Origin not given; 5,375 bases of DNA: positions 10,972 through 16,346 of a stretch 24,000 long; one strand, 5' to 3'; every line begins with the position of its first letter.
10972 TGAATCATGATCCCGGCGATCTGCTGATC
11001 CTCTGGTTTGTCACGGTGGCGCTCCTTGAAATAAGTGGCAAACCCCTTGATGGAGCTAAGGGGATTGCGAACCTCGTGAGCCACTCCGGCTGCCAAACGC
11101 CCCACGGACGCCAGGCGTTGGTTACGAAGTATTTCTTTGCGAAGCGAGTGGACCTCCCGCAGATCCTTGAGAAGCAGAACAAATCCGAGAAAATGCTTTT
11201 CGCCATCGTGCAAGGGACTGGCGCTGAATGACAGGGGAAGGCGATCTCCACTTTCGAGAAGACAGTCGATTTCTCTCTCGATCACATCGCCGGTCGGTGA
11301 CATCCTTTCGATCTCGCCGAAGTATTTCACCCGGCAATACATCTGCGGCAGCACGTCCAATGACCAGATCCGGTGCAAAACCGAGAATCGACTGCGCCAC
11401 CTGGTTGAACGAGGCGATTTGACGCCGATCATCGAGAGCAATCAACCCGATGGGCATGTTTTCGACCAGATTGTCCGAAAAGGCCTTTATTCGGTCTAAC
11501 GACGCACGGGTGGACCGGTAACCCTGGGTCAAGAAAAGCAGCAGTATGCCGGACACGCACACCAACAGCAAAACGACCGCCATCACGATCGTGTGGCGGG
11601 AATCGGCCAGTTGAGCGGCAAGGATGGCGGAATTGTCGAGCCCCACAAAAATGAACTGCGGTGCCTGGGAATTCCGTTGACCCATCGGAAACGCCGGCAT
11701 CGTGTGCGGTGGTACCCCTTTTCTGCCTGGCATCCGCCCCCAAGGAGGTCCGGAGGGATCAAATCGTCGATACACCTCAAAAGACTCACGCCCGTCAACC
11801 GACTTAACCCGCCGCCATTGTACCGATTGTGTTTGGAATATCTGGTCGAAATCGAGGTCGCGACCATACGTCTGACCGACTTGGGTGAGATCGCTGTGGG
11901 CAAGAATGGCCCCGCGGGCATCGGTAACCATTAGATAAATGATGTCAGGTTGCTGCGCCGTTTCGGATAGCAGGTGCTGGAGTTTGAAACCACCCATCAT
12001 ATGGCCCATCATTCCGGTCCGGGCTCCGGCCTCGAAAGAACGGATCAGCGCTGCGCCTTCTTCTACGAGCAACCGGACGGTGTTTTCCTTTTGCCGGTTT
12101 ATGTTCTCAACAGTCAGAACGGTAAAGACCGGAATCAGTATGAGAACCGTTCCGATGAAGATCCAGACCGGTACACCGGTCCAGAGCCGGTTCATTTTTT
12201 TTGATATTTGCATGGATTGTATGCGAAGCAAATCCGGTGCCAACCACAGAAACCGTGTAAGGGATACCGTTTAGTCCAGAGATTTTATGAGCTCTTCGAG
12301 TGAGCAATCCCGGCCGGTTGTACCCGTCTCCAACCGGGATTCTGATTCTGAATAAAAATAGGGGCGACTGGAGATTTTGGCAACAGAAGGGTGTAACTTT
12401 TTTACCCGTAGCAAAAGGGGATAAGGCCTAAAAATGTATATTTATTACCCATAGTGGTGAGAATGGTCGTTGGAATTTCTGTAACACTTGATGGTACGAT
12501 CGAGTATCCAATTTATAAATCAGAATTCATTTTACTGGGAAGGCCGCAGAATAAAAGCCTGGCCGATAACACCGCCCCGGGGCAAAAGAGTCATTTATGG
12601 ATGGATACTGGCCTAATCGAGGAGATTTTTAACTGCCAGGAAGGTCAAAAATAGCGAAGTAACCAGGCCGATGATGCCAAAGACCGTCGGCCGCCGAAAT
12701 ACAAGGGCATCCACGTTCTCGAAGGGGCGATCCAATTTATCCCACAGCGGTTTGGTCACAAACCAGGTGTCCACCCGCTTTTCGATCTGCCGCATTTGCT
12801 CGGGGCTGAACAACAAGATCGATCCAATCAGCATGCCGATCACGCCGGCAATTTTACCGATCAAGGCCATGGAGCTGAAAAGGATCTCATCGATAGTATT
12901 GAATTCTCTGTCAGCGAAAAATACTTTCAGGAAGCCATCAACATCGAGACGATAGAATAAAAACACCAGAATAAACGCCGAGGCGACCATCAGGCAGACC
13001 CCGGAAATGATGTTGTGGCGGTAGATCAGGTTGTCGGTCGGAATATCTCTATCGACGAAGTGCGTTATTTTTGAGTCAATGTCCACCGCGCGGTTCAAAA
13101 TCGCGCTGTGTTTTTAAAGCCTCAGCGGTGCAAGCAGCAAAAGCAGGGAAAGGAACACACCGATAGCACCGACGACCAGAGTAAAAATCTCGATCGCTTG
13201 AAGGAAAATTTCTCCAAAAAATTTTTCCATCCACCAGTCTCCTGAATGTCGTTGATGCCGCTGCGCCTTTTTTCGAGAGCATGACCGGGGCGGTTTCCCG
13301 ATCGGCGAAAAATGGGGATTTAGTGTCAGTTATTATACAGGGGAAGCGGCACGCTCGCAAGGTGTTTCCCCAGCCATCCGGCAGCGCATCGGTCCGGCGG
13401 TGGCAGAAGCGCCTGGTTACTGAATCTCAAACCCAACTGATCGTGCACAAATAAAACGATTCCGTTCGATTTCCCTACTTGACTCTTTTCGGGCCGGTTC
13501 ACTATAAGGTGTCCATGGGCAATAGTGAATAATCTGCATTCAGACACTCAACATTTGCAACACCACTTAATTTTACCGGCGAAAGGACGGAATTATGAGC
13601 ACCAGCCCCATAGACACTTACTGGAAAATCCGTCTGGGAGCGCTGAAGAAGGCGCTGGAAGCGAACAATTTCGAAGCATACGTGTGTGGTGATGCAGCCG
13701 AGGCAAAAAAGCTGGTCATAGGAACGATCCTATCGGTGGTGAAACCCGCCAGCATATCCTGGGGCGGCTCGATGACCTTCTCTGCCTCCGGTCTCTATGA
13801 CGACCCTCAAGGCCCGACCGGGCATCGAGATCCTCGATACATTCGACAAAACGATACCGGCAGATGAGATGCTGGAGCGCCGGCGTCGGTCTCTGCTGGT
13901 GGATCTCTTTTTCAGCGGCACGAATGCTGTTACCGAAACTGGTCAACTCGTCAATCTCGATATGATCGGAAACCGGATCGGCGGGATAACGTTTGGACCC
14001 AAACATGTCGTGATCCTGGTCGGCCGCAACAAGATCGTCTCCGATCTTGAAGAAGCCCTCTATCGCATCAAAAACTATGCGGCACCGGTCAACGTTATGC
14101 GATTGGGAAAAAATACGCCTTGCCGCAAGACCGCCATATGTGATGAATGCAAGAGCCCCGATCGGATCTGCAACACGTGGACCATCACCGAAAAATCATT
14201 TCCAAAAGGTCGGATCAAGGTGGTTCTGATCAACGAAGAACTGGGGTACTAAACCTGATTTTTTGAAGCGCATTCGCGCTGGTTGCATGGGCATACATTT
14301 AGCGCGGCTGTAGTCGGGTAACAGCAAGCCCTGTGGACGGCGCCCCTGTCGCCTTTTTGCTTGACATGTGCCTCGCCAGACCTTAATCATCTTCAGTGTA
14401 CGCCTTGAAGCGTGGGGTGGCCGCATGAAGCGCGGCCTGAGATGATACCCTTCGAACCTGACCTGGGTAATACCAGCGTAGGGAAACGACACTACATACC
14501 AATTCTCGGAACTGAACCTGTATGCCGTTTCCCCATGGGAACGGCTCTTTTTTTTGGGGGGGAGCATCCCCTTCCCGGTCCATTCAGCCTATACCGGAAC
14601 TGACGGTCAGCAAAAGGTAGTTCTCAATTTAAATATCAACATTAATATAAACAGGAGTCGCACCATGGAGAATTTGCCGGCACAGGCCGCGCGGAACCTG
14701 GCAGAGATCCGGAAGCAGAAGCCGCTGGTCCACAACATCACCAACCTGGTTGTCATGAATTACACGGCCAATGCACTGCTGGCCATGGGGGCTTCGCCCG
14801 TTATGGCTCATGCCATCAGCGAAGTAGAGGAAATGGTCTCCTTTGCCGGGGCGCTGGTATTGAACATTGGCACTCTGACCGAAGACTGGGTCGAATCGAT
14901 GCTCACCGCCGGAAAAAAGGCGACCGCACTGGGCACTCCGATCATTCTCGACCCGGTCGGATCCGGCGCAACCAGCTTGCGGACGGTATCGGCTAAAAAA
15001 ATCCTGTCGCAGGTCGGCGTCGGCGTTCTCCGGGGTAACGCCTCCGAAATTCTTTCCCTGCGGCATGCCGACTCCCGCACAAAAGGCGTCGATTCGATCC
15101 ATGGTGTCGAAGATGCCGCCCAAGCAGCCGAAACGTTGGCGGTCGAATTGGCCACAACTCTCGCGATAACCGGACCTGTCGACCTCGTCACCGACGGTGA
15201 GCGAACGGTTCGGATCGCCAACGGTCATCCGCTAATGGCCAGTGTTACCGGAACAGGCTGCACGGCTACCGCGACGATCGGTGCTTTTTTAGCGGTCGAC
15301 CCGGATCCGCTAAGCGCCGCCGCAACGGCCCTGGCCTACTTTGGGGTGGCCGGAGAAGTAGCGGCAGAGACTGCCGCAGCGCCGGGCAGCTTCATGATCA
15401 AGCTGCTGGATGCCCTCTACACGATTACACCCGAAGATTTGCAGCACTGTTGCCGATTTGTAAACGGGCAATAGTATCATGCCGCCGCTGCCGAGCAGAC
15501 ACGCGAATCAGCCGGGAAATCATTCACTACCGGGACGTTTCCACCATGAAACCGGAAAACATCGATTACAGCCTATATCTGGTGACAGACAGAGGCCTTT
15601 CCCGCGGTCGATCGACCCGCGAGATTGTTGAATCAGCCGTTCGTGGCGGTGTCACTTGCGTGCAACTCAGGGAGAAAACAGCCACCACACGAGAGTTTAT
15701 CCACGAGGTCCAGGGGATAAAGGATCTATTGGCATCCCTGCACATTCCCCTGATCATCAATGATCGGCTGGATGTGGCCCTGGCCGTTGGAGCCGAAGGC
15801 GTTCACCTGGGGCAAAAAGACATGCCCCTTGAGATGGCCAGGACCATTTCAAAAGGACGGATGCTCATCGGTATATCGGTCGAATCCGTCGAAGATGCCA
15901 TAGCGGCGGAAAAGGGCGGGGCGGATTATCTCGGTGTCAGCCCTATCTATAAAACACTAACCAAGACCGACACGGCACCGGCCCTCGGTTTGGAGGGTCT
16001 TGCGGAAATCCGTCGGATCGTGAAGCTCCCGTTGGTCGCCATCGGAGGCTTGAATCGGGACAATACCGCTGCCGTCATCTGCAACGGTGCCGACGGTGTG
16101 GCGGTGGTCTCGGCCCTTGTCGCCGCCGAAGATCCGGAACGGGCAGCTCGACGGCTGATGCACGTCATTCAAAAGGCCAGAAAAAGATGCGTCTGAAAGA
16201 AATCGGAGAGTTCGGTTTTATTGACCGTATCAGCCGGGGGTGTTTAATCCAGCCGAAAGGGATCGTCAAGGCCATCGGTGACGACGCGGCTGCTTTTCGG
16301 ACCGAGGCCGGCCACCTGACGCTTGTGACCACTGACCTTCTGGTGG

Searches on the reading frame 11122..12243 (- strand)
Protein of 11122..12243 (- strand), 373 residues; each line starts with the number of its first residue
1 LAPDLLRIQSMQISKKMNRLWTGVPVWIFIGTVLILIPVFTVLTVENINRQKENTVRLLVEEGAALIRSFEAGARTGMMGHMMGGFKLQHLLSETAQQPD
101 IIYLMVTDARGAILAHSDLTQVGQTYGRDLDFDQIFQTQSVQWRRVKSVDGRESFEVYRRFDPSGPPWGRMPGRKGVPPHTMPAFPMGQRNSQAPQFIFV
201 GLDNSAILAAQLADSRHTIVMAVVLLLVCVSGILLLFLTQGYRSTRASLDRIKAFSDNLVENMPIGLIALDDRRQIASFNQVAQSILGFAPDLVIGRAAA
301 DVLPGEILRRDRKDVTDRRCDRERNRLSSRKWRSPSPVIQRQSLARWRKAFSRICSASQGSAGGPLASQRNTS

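Call 40: search_protein_families(library=pfam, proteins=[window:11122-12243:-], max_evalue=0.00001)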
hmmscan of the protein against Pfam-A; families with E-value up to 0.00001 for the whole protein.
window:11122-12243:- (373 aa): 1 family
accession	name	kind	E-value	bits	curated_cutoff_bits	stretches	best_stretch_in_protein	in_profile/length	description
PF00989.32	PAS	-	1.4e-06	28.7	22.6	1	257-322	4-69/113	PAS fold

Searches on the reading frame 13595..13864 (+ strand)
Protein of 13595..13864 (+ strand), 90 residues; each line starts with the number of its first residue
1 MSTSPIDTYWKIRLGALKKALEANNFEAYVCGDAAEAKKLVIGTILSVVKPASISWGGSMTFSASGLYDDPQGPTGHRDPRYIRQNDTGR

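Call 65: search_protein_families(library=pfam, proteins=[window:13595-13864:+], max_evalue=0.001)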
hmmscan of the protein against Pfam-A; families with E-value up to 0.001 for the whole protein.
window:13595-13864:+ (90 aa): 1 family
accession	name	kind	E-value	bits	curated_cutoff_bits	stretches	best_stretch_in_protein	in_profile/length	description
PF02589.21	LUD_dom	-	9.3e-06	25.9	22.6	1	17-73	4-52/189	LUD domain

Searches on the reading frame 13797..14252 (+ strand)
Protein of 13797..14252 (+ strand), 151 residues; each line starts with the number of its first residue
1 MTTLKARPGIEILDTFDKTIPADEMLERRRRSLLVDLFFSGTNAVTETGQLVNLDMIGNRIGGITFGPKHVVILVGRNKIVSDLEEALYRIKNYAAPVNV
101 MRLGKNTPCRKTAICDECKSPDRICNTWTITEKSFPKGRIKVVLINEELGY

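Call 40: search_protein_families(library=pfam, proteins=[window:13797-14252:+], max_evalue=0.00001)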
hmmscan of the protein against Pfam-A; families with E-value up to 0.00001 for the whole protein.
window:13797-14252:+ (151 aa): 1 family
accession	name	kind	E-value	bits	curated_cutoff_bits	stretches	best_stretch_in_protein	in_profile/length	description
PF02589.21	LUD_dom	-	1e-36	126.9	22.6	1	10-145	60-189/189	LUD domain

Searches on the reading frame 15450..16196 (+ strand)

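Call 40: search_protein_families(library=pfam, proteins=[window:15450-16196:+], max_evalue=0.00001)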
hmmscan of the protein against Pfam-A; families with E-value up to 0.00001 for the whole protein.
window:15450-16196:+ (248 aa): 2 families
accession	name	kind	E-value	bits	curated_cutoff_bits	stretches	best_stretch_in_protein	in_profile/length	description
PF02581.23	TMP-TENI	-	1.5e-62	210.6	27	1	42-223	1-180/180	Thiamine monophosphate synthase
PF03060.21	NMO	-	5.8e-07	29.6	28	1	102-229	99-231/331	Nitronate monooxygenase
